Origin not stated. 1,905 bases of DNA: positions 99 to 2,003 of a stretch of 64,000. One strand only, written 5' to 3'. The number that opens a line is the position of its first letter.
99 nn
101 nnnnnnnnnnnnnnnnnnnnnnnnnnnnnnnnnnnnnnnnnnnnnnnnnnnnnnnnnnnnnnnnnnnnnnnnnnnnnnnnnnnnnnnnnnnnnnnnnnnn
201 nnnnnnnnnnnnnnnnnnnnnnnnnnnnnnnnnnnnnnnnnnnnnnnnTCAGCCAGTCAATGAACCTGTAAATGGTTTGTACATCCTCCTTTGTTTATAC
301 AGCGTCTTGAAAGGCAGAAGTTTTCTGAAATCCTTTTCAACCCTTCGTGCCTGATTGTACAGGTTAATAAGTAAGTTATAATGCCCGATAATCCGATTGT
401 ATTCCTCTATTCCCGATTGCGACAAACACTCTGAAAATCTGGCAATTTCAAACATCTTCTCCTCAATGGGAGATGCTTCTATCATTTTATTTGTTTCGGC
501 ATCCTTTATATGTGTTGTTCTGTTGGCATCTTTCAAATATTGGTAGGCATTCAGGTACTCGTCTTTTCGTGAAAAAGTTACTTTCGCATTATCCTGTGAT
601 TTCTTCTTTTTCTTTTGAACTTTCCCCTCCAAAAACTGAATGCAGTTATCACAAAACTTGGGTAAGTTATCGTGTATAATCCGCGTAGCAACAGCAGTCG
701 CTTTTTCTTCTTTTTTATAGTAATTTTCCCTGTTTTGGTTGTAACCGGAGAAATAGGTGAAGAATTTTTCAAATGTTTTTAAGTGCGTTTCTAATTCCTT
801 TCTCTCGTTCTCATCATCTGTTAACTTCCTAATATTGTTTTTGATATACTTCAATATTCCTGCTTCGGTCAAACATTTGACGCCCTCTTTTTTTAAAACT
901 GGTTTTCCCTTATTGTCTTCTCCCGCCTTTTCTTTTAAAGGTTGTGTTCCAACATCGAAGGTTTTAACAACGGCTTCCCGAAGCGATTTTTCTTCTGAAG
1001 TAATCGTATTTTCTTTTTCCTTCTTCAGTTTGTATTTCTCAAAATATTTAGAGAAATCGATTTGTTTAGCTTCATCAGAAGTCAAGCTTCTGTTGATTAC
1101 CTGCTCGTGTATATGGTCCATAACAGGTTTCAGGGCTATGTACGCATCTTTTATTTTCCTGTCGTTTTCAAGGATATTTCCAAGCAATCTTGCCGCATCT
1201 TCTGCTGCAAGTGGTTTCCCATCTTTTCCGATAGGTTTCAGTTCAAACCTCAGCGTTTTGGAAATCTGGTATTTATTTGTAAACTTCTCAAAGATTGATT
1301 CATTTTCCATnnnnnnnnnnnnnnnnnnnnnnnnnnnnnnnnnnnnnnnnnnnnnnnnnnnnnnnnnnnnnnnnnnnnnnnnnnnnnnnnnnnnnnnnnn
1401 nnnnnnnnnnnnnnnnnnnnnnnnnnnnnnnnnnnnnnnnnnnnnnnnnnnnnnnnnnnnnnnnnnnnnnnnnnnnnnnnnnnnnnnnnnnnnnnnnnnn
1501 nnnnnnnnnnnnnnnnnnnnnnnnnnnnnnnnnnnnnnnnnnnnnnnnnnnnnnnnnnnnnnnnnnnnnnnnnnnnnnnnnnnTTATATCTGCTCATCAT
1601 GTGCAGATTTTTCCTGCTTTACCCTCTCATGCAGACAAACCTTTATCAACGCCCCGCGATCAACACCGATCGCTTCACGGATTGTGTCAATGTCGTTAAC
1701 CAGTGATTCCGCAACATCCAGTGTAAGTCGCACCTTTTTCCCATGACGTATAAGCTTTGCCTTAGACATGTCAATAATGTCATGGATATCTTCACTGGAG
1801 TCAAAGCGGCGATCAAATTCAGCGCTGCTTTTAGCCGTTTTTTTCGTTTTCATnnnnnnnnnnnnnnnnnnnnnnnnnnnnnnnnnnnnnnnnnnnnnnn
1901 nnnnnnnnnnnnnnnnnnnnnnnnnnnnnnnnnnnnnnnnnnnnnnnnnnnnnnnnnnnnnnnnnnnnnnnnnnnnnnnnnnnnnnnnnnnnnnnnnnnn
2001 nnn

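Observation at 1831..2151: BrnT toxin carries a perfect in-frame 33-bp tandem duplication and appears leaderless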

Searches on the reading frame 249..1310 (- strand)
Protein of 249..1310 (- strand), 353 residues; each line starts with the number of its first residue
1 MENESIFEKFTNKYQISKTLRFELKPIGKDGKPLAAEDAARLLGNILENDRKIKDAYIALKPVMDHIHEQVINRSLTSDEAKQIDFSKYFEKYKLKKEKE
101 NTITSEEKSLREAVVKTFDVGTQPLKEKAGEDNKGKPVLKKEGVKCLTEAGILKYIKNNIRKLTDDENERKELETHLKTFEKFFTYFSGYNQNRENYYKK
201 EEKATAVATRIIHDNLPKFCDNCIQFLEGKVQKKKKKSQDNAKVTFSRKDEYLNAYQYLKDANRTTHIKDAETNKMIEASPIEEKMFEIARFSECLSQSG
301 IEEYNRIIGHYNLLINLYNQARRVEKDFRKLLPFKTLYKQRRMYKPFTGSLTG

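Call 5: search_protein_families(library=pfam, proteins=[window:249-1310:-], max_evalue=0.01)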
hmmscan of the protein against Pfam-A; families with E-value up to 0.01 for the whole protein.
window:249-1310:- (353 aa): 2 families
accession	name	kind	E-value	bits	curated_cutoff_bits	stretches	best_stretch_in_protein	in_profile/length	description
PF18501.6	REC1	-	4.8e-31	109.1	37.4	2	60-238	3-163/250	Alpha helical recognition lobe domain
PF10217.14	DUF2039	-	0.0021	18.7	27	0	192-257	4-70/89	Uncharacterized conserved protein (DUF2039)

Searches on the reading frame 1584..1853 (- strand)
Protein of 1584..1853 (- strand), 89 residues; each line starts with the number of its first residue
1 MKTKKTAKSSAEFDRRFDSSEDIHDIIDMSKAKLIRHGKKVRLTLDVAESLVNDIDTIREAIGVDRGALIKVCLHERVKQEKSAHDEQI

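Call 5: search_protein_families(library=pfam, proteins=[window:1584-1853:-], max_evalue=0.01)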
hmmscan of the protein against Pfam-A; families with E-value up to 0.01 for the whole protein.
window:1584-1853:- (89 aa): 0 families

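Call 9: search_protein_families(library=ncbifam, proteins=[window:1584-1853:-], max_evalue=1)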
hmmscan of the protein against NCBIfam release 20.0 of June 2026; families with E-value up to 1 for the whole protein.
window:1584-1853:- (89 aa): 1 family
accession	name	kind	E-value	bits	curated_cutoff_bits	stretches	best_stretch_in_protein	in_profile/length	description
NF047399.1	BrnA_antitoxin_add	equivalog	3.7e-18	65.4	60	1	9-78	2-70/70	type II toxin-antitoxin system BrnA family antitoxin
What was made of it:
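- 1584..1853 (-): brnA antitoxin (89 aa, CopG/RHH type). It overlaps the end of brnT by 23 nt. NCBIfam NF047399 scores 65.4 bits against a cutoff of 60 (call 9).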

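Call 55: find_encoding_contigs(protein=window:1584-1853:-, flank=3000, max_places=6)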
Protein window:1584-1853:- (89 aa): no gene with exactly this product is on record in the collection.
